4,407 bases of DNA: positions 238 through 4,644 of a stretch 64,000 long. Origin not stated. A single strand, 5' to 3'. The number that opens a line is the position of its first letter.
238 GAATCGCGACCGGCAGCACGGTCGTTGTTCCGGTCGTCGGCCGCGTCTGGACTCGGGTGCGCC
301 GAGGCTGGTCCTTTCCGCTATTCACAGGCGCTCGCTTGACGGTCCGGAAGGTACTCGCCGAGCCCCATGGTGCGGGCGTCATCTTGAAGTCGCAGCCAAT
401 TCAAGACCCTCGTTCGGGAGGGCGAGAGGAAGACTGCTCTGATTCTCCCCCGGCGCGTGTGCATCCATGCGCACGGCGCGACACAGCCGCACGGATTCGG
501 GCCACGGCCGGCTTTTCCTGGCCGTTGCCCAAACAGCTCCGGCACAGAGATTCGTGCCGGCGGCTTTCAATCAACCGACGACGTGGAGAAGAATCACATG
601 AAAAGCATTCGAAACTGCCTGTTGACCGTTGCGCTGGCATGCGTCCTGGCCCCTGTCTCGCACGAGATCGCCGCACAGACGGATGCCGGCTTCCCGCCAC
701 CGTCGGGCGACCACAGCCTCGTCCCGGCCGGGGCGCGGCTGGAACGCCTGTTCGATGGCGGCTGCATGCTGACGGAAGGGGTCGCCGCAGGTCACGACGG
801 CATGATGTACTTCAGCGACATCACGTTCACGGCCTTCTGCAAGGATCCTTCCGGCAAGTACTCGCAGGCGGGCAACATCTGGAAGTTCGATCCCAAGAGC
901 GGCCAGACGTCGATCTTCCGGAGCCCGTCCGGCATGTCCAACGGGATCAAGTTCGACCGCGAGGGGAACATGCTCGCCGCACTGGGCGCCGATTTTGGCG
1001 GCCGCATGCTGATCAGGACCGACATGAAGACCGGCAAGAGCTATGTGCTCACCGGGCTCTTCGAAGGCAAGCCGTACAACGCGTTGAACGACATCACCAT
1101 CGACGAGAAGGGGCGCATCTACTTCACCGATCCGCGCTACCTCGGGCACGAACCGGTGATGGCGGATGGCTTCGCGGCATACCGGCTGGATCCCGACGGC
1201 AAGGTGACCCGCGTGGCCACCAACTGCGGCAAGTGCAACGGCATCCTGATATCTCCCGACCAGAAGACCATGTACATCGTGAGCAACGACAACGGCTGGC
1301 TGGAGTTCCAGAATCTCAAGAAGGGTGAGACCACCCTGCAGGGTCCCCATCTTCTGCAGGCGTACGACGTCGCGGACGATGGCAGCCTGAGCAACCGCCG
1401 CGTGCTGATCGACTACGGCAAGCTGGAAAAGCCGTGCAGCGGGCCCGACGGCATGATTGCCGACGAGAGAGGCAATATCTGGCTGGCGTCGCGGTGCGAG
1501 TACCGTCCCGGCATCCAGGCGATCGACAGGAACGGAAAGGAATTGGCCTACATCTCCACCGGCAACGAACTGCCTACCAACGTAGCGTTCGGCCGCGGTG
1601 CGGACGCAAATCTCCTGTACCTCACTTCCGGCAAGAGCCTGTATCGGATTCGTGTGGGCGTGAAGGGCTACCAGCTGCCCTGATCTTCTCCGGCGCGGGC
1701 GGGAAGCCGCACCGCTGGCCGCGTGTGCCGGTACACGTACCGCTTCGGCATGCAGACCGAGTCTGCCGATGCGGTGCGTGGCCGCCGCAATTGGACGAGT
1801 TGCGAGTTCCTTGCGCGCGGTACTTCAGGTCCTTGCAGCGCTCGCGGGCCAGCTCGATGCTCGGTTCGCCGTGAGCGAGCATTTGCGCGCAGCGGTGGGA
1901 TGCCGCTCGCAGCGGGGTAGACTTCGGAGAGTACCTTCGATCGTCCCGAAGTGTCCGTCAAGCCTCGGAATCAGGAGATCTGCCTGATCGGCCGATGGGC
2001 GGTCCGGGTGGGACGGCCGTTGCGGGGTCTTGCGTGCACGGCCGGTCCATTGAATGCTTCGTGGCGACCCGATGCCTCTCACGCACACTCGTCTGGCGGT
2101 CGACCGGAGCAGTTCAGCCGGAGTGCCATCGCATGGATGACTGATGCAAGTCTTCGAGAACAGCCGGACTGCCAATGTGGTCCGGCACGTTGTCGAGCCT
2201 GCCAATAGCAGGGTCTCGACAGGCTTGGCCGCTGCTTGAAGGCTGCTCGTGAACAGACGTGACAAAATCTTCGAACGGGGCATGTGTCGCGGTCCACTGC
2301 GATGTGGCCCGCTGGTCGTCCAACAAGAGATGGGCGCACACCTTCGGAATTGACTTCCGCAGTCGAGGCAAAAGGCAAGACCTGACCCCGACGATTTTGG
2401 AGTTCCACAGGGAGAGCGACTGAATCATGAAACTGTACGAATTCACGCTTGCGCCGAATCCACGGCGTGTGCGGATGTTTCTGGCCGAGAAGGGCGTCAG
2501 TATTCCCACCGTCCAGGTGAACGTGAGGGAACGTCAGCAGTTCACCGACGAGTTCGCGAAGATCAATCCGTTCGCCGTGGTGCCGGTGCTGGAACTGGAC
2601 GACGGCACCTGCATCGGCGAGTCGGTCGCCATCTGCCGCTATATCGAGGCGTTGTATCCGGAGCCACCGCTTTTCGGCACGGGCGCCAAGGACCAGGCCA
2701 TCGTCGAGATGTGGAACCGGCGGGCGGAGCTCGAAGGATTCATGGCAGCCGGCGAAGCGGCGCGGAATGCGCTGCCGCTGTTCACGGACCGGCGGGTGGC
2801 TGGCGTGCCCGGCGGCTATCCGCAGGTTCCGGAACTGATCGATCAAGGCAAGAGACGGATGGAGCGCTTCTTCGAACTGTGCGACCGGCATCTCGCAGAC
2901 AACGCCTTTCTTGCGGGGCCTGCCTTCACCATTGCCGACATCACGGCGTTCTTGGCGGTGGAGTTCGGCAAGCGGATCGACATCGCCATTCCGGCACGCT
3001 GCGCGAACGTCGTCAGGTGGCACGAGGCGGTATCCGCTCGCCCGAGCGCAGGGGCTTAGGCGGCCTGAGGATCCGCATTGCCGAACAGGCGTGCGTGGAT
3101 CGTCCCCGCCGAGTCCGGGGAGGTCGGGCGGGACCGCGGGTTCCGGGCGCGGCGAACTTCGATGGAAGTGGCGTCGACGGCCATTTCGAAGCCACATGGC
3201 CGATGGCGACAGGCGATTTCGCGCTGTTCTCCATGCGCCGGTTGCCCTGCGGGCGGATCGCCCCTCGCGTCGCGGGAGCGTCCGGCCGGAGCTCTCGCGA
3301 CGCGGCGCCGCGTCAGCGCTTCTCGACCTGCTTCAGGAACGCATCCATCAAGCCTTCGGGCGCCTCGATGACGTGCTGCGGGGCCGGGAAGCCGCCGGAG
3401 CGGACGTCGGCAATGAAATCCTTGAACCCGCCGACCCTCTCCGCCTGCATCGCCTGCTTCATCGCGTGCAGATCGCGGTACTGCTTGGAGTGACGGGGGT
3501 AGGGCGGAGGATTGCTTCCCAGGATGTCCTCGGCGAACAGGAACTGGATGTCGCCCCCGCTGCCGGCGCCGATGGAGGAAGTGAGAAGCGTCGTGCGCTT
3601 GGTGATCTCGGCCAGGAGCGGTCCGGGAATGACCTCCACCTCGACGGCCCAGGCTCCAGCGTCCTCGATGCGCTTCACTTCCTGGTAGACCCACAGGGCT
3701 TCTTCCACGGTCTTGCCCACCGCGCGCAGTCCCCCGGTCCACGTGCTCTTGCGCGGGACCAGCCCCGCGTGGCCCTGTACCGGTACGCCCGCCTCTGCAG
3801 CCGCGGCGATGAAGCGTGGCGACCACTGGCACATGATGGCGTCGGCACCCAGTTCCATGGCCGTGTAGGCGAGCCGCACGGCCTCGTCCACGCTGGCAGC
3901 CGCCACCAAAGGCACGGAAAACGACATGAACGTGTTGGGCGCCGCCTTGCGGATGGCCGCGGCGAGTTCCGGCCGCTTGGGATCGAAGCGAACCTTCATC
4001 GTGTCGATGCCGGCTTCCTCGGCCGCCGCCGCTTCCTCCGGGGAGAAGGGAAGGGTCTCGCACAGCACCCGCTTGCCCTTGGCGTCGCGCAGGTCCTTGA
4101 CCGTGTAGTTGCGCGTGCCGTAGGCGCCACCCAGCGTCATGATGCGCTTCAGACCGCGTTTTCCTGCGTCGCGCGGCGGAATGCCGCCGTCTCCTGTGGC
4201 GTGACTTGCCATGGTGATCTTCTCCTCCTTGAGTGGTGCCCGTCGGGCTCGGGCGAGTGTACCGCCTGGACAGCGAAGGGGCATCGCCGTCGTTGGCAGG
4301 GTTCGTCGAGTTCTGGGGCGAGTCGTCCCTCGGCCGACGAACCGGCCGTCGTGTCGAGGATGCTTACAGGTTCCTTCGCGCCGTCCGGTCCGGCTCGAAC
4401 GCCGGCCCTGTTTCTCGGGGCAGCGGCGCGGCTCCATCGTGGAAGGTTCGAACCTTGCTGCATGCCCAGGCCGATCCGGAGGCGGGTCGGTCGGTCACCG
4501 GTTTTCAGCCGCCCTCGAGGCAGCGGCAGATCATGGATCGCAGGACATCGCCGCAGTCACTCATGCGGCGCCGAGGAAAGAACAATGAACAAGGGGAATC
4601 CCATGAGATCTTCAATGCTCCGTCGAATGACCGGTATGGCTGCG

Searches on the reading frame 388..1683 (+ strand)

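Call 40: search_protein_families(library=pfam, proteins=[window:388-1683:+])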
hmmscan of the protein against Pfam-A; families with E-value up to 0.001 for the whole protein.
window:388-1683:+ (431 aa): 1 family
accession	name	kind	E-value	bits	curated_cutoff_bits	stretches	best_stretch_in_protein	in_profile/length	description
PF08450.18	SGL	-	1.1e-35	123.8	26.3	1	161-415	21-245/246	SMP-30/Gluconolactonase/LRE-like region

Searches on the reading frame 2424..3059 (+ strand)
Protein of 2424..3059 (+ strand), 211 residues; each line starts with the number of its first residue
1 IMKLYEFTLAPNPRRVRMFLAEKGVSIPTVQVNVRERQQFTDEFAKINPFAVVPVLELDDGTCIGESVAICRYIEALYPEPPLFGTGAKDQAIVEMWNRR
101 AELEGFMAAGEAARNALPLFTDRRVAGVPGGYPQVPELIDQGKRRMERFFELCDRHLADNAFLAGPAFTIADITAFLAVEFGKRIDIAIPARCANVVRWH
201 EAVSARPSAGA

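Call 40: search_protein_families(library=pfam, proteins=[window:2424-3059:+])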
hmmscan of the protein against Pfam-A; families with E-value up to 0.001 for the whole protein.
window:2424-3059:+ (211 aa): 6 families
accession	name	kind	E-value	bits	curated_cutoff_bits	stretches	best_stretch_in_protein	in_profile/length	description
PF13417.12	GST_N_3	-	1.2e-16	61.2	22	1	4-82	1-75/75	Glutathione S-transferase, N-terminal domain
PF02798.26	GST_N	-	6.4e-16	58.9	20.9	1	2-75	3-75/76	Glutathione S-transferase, N-terminal domain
PF13409.12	GST_N_2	-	4.9e-15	56.3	25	1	11-76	3-69/70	Glutathione S-transferase, N-terminal domain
PF00043.30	GST_C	-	4.5e-09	36.9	20.7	1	137-207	21-93/93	Glutathione S-transferase, C-terminal domain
PF13410.11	GST_C_2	-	1.1e-06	29.1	24.9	1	137-201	2-68/69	Glutathione S-transferase, C-terminal domain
PF14497.11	GST_C_3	-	6.2e-06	26.8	21.6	1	143-208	28-96/104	Glutathione S-transferase, C-terminal domain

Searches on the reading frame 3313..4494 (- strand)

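Call 40: search_protein_families(library=pfam, proteins=[window:3313-4494:-])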
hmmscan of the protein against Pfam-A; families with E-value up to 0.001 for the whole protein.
window:3313-4494:- (393 aa): 1 family
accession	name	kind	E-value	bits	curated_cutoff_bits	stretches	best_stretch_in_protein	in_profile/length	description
PF02548.21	Pantoate_transf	-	1.3e-32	113.7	28.7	1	165-371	55-258/259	Ketopantoate hydroxymethyltransferase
